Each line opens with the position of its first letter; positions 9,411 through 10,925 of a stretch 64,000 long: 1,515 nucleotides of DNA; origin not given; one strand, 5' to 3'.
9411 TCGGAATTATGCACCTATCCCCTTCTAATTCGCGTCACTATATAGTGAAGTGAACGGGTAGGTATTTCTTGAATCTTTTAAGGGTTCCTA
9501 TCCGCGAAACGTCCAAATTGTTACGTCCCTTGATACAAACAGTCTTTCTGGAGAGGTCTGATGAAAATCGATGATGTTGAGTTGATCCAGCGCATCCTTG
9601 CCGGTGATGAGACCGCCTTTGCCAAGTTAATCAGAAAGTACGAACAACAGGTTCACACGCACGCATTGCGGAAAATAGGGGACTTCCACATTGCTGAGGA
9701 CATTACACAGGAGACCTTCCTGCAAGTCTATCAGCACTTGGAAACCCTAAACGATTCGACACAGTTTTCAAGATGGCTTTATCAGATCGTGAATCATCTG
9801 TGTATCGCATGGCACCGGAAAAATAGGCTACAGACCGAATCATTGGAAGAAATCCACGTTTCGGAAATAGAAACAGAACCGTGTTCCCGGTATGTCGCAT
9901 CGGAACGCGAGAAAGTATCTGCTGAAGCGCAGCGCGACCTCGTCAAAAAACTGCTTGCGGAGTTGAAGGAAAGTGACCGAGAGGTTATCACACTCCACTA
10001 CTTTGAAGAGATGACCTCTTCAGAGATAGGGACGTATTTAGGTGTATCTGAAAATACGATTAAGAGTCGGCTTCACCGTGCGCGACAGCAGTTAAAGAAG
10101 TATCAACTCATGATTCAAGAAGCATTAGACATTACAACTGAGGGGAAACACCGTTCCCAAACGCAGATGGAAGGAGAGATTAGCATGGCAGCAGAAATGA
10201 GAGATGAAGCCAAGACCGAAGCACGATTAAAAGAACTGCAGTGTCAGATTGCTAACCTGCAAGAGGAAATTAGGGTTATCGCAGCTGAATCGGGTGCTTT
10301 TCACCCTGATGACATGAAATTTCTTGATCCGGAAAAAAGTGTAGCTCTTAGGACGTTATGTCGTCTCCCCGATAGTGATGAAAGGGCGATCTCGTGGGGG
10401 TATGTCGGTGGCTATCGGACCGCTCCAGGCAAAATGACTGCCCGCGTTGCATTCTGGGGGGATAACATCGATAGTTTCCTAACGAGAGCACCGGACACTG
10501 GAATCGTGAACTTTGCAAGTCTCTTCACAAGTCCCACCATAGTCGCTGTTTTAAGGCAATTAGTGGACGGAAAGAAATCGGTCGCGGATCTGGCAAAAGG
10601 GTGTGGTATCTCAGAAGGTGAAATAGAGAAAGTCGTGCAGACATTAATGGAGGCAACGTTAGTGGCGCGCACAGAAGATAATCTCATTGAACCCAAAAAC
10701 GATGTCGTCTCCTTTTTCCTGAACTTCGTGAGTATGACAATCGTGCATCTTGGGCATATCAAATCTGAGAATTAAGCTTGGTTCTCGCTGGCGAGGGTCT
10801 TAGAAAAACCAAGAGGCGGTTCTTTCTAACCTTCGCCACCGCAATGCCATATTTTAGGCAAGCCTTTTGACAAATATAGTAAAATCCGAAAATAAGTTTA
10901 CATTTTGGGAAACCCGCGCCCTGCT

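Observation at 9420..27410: Candidate ECF-sigma export regulon defined by three copies of one promoter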

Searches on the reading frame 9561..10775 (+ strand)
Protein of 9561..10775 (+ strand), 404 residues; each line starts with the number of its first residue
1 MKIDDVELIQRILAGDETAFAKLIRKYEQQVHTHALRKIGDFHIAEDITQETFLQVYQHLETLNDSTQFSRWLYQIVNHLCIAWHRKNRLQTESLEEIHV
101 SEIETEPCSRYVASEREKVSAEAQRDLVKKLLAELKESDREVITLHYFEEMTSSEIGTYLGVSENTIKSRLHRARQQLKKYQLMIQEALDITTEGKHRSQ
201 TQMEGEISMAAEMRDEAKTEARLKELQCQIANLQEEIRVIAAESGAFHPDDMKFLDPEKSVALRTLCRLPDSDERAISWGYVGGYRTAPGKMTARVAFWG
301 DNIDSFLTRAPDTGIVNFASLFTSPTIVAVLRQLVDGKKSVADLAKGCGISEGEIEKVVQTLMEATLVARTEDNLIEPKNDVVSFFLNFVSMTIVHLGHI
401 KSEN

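Call 7: search_protein_families(library=pfam, proteins=[window:9561-10775:+])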
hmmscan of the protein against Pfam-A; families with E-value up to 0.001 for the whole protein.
window:9561-10775:+ (404 aa): 10 families
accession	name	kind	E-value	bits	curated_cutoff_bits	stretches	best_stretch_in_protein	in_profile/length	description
PF08281.18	Sigma70_r4_2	-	3.9e-18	65.3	25.7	1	127-178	3-54/54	Sigma-70, region 4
PF04545.22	Sigma70_r4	-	2e-15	56.5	24.1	1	131-180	1-50/50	Sigma-70, region 4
PF04542.20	Sigma70_r2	-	8.1e-15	54.8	24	1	23-89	1-69/71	Sigma-70 region 2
PF07638.17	Sigma70_ECF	-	2.1e-07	31.4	21.1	1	7-180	6-181/185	ECF sigma factor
PF13404.12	HTH_AsnC-type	-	0.00032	20.9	27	0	336-357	15-36/42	AsnC-type helix-turn-helix domain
PF04967.18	HTH_10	-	0.00042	20.5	23.1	0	151-178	24-51/53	HTH DNA binding domain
PF12802.13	MarR_2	-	0.00055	20.5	27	0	329-373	9-55/61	MarR family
PF12840.13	HTH_20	-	0.0006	20.2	27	0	324-369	3-49/51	Helix-turn-helix domain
PF01978.25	TrmB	-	0.00085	19.6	25.6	0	334-374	17-58/68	Sugar-specific transcriptional regulator TrmB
PF00196.25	GerE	-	0.0009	19.3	23.5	0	139-179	5-46/57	Bacterial regulatory proteins, luxR family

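Call 16: find_homologous_proteins(query=window:9561-10772:+)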
Query window:9561-10772:+ (404 aa): 1654 proteins with E <= 0.001 among 8000 candidates; the best 120 are listed.
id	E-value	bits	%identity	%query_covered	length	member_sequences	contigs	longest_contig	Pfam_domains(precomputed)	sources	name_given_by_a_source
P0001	2.1e-263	891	100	100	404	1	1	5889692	PF07638.18,PF04545.23,PF04542.21,PF08281.19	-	-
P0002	6.1e-254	860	97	100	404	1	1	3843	PF07638.18,PF04545.23,PF04542.21,PF08281.19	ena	-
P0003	2.2e-227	772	87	100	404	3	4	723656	PF07638.18,PF04545.23,PF04542.21,PF08281.19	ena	-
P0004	3.5e-224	762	86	100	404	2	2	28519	PF07638.18,PF04545.23,PF04542.21,PF08281.19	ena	-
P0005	9.6e-222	754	85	100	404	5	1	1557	PF12840.14,PF07638.18,PF04545.23,PF04542.21,PF08281.19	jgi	jgi:RNA polymerase sigma factor (sigma-70 family)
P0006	1.9e-220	750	84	100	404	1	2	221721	PF12840.14,PF07638.18,PF04545.23,PF04542.21,PF08281.19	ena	-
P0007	1.9e-214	730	83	100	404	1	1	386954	PF12840.14,PF07638.18,PF04545.23,PF04542.21,PF08281.19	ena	-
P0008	2.3e-214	730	83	100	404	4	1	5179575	PF12840.14,PF07638.18,PF04545.23,PF04542.21,PF08281.19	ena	-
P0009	1.4e-213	727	82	100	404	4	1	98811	PF07638.18,PF04545.23,PF04542.21,PF08281.19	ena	-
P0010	3.6e-212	722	81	100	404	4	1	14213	PF07638.18,PF04545.23,PF04542.21,PF08281.19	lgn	-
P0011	8.7e-211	718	80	100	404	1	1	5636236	PF12840.14,PF05263.18,PF07638.18,PF04545.23,PF04542.21,PF08281.19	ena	-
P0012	3.1e-210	716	81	100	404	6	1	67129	PF05263.18,PF07638.18,PF04545.23,PF04542.21,PF08281.19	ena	-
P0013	4.5e-210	715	81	100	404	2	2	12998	PF05263.18,PF07638.18,PF04545.23,PF04542.21,PF08281.19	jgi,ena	-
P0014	2.1e-208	710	80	100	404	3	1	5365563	PF05263.18,PF07638.18,PF04545.23,PF04542.21,PF08281.19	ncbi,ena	-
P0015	7.3e-208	708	80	100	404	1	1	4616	PF07638.18,PF04545.23,PF04542.21,PF08281.19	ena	-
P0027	1.3e-182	625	71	100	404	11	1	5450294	PF12840.14,PF07638.18,PF04545.23,PF04542.21,PF08281.19,PF04297.21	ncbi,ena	-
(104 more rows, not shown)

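Call 19: find_encoding_contigs(protein=P0008, flank=10000, max_places=3)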
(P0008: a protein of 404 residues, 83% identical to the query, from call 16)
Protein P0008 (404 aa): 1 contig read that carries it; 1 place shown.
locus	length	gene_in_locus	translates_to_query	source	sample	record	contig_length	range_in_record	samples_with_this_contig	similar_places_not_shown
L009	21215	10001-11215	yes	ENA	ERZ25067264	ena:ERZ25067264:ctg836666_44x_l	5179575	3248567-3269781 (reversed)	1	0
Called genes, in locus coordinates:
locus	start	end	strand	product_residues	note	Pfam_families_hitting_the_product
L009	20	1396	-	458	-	PF01554:MatE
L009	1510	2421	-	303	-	PF00135:COesterase, PF20434:BD-FAE, PF00561:Abhydrolase_1 (faint), PF07859:Abhydrolase_3, PF00326:Peptidase_S9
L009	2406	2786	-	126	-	-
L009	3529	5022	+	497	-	PF00884:Sulfatase (weak), PF01663:Phosphodiest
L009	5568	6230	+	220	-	PF07638:Sigma70_ECF (weak), PF04542:Sigma70_r2, PF04545:Sigma70_r4, PF08281:Sigma70_r4_2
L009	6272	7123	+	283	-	-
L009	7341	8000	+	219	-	PF13620:CarboxypepD_reg, PF13715:CarbopepD_reg_2, PF22904:NOMO1-like_2nd (weak), PF17210:SdrD_B (weak), PF14686:fn3_3 (weak)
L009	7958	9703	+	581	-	-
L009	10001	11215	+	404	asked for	PF07638:Sigma70_ECF (weak), PF04542:Sigma70_r2, PF12840:HTH_20 (faint), PF08281:Sigma70_r4_2, PF04545:Sigma70_r4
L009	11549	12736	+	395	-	PF07638:Sigma70_ECF, PF04542:Sigma70_r2, PF12840:HTH_20 (faint), PF05263:DUF722 (faint), PF04545:Sigma70_r4, PF08281:Sigma70_r4_2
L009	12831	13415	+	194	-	-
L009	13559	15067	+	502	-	PF12679:ABC2_membrane_2, PF12698:ABC2_membrane_3, PF10920:DUF2705, PF12040:DUF3526 (weak)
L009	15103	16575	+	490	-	PF12679:ABC2_membrane_2, PF12698:ABC2_membrane_3 (weak), PF12040:DUF3526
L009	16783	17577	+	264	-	PF01048:PNP_UDP_1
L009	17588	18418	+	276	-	PF05721:PhyH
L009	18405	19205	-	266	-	PF13385:Laminin_G_3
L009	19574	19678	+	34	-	-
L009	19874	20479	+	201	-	PF00440:TetR_N, PF13305:TetR_C_33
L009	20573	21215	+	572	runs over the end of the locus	PF01839:FG-GAP (faint), PF13517:FG-GAP_3 (weak)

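Call 20: find_encoding_contigs(protein=P0014, flank=10000, max_places=3)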
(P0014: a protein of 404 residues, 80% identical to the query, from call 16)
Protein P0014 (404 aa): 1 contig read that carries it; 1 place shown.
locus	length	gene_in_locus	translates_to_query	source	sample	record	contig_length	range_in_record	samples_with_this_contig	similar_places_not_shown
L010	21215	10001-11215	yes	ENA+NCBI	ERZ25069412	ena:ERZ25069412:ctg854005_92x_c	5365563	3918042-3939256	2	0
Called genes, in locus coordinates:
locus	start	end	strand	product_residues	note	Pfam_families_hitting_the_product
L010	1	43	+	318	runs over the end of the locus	PF06452:CBM9_1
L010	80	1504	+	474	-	-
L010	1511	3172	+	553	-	PF01839:FG-GAP (faint), PF13517:FG-GAP_3, PF07593:UnbV_ASPIC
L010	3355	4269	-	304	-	PF00135:COesterase (weak), PF20434:BD-FAE, PF07859:Abhydrolase_3, PF00326:Peptidase_S9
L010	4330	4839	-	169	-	PF08909:DUF1854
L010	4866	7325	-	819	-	PF14470:bPH_3 (weak), PF00664:ABC_membrane, PF00005:ABC_tran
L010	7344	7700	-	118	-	-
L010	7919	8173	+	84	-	-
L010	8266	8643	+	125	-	-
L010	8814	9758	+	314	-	PF01663:Phosphodiest, PF00884:Sulfatase (faint)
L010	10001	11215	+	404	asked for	PF07638:Sigma70_ECF (weak), PF04542:Sigma70_r2, PF05263:DUF722 (faint), PF08281:Sigma70_r4_2, PF04545:Sigma70_r4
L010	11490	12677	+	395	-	PF07638:Sigma70_ECF, PF04542:Sigma70_r2, PF12840:HTH_20 (faint), PF05263:DUF722 (faint), PF04545:Sigma70_r4, PF08281:Sigma70_r4_2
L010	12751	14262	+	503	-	PF12679:ABC2_membrane_2, PF12698:ABC2_membrane_3, PF12040:DUF3526 (weak)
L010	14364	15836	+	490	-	PF12679:ABC2_membrane_2, PF10920:DUF2705 (weak), PF12698:ABC2_membrane_3 (weak), PF12040:DUF3526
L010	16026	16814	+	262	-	PF01048:PNP_UDP_1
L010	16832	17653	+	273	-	PF05721:PhyH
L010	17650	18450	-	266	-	PF13385:Laminin_G_3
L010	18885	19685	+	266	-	PF09037:Sulphotransf, PF13469:Sulfotransfer_3 (weak)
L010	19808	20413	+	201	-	PF00440:TetR_N, PF13305:TetR_C_33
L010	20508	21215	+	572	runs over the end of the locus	PF13517:FG-GAP_3 (faint), PF01839:FG-GAP (faint)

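Call 21: find_encoding_contigs(protein=P0027, flank=10000, max_places=3)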
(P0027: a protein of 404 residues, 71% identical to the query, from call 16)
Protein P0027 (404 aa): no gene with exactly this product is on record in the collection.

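Call 48: predict_structure(alignment_id=A3)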
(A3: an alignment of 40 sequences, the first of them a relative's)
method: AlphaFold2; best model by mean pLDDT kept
length: 404 residues; sequences in the alignment: 40
mean_pLDDT: 59.9   pTM: 0.28
mean pLDDT of the five models: 59.9, 58.5, 54.5, 50.6, 48.7
residues with pLDDT >= 90: 20; 70-90: 140; 50-70: 96; < 50: 148
segments of 3 or more residues with pLDDT < 50: 89-125, 187-218, 255-302, 388-404
pLDDT, mean of each block of 10 residues (from residue 1): 75 85 87 84 81 84 81 84 67 30 30 35 49 66 57 66 78 70 48 31 29 45 56 54 49 47 32 33 31 31 51 62 76 81 90 92 84 83 50 38 35
secondary structure, 60 per line:
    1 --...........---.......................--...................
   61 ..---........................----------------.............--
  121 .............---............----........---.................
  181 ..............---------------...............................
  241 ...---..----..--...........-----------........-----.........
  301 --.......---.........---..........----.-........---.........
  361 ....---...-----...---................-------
elements in order: H3-13 H17-39 H42-62 H66-89 H106-118 H121-133 H137-148 H153-160 H164-194 H210-243 H257-267 E279-286 E292-300 H303-309 H313-321 H325-334 H341-348 H352-364 E368-370 E376-378 H382-397

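Call 51: fold_search(model_id=the predicted structure, library=pdb)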
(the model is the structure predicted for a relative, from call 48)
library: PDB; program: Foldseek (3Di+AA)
matches with E <= 10: 1622; with E <= 0.001: 36
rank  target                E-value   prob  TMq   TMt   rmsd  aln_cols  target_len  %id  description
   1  9m9e_F                4.5e-08  1.00  0.17  0.38  19.6       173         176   31  Structural Basis of Pausing During Transcription Initiation in Mycobacterium tuberculosis (released 2026-01-14)
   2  6dv9_F                5.3e-08  1.00  0.17  0.37  24.7       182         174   31  Crystal structure of Mycobacterium tuberculosis transcription initiation complex(ECF sigma factor L) containing 5nt RN (released 2019-02-20)
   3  5wur_A                6.5e-08  1.00  0.20  0.52  16.1       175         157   28  Crystal structure of SigW in complex with its anti-sigma RsiW, an oxdized form (released 2017-03-29)
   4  5wuq_A                8.1e-08  1.00  0.20  0.51  16.1       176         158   29  Crystal structure of SigW in complex with its anti-sigma RsiW, a zinc binding form (released 2017-03-29)
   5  9m98_F                1.4e-07  1.00  0.17  0.41  24.0       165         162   31  Structural Basis of Pausing During Transcription Initiation in Mycobacterium tuberculosis (released 2026-01-14)
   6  5wuq_B                1.6e-07  1.00  0.20  0.52  16.2       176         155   28  Crystal structure of SigW in complex with its anti-sigma RsiW, a zinc binding form (released 2017-03-29)
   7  6in7_B                2.0e-07  1.00  0.21  0.47  13.1       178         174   27  Crystal structure of AlgU in complex with MucA(cyto) (released 2019-07-24)
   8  8z6g_D                2.2e-07  1.00  0.20  0.47  13.1       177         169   26  the AlgU-MucAcyto complex structure in Pseudomonas aeruginosa (released 2024-05-08)
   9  8z6g_B                2.6e-07  1.00  0.19  0.43  12.9       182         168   25  the AlgU-MucAcyto complex structure in Pseudomonas aeruginosa (released 2024-05-08)
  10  1or7_A                4.4e-07  1.00  0.19  0.40  12.0       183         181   23  Crystal Structure of Escherichia coli sigmaE with the Cytoplasmic Domain of its Anti-sigma RseA (released 2003-04-15)
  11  9m9d_F                5.2e-07  1.00  0.17  0.42  24.3       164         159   29  Structural Basis of Pausing During Transcription Initiation in Mycobacterium tuberculosis (released 2026-01-14)
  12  6jbq_F                6.1e-07  1.00  0.20  0.43  25.7       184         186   23  CryoEM structure of Escherichia coli sigmaE transcription initiation complex containing 5nt of RNA (released 2019-05-29)
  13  6jcx_F                1.8e-06  1.00  0.17  0.35  23.4       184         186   27  Mycobacterium tuberculosis transcription initiation complex with ECF sigma factor sigma H and 6nt RNA (released 2019-05-29)
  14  1or7_B                2.3e-06  1.00  0.20  0.47  11.8       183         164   23  Crystal Structure of Escherichia coli sigmaE with the Cytoplasmic Domain of its Anti-sigma RseA (released 2003-04-15)
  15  6kon_F                2.3e-06  1.00  0.17  0.37  23.1       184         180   26  Mycobacterium tuberculosis initial transcription complex comprising sigma H and 5'-OH RNA of 5 nt (released 2020-03-11)
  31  7qh5_B                1.8e-04  1.00  0.19  0.24  16.4       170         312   25  The crystal structure of the sigma factor SigG1 from Streptomyces tsukubaensis NRRL18488 (released 2022-12-21)
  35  7qh5_A                8.6e-04  1.00  0.19  0.24  16.7       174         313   25  The crystal structure of the sigma factor SigG1 from Streptomyces tsukubaensis NRRL18488 (released 2022-12-21)
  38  4omz_B                2.2e-03  1.00  0.19  0.72   2.1        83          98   24  Crystal Structure of NolR from Sinorhizobium fredii (released 2014-04-16)
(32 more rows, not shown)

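Call 58: search_protein_families(library=ncbifam, proteins=[window:9561-10772:+], max_evalue=0.00001)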
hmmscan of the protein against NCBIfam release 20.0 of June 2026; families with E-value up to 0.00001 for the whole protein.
window:9561-10772:+ (404 aa): 90 families (the best 25 are shown)
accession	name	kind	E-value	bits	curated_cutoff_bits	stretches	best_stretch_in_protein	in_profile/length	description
TIGR02937.1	sigma70-ECF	superfamily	1.9e-33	115.4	42.9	1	19-181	2-164/165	sigma-70 family RNA polymerase sigma factor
NF007223.0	PRK09641.1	equivalog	2.6e-31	108.9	209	1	6-180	6-182/187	RNA polymerase sigma factor SigW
NF009171.0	PRK12518.1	equivalog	4.5e-31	108.2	208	1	3-181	12-183/191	RNA polymerase sigma factor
TIGR02950.1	SigM_subfam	subfamily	1.3e-30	106.3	147.95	1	22-181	4-157/159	RNA polymerase sigma factor, SigM family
NF008888.0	PRK11922.1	equivalog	4.3e-30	105.1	204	1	3-180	15-194/231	RNA polymerase sigma factor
NF009166.1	PRK12513.1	equivalog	1.1e-29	103.5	206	1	4-180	8-184/193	RNA polymerase sigma factor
TIGR02948.1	SigW_bacill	equivalog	5.8e-29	101.5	243.1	1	7-180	7-182/187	RNA polymerase sigma factor SigW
NF004113.0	PRK05602.1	equivalog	1e-28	100.4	208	1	4-180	31-199/211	RNA polymerase sigma factor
NF006930.0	PRK09415.1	subfamily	5.8e-27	94.7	198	1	17-180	15-173/179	RNA polymerase factor sigma C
TIGR02985.1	Sig70_bacteroi1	subfamily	6.8e-26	91.4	126.4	1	19-180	2-160/162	RNA polymerase sigma-70 factor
NF007216.0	PRK09638.1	equivalog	8.1e-26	90.9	194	1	2-180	2-172/180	RNA polymerase sigma factor SigY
NF009168.0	PRK12515.1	subfamily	1.7e-25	89.6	236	1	5-180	9-177/189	RNA polymerase sigma factor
NF058625.1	sigma_PG0214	equivalog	2.7e-25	89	130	1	17-182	3-161/170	GFO_1088 family ECF-type sigma factor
NF009172.0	PRK12519.1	subfamily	9.1e-24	84.1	222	1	4-180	15-187/194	RNA polymerase sigma factor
TIGR02989.1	Sig-70_gvs1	subfamily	2.6e-23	82.7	124.55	1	19-179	2-155/158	RNA polymerase sigma-70 factor, Rhodopirellula/Verrucomicrobium family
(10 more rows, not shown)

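Call 66: find_encoding_contigs(protein=P0002, flank=6000, max_places=2)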
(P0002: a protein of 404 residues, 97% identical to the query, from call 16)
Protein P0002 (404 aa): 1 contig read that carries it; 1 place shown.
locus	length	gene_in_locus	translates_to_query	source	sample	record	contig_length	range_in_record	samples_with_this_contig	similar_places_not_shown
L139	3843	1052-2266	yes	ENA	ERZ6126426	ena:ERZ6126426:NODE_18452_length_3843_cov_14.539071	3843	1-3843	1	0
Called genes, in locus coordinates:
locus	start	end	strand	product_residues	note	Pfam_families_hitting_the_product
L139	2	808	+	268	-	?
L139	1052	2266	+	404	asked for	PF07638:Sigma70_ECF (weak), PF04542:Sigma70_r2, PF08281:Sigma70_r4_2, PF04545:Sigma70_r4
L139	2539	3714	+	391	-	PF07638:Sigma70_ECF, PF04542:Sigma70_r2, PF04545:Sigma70_r4, PF08281:Sigma70_r4_2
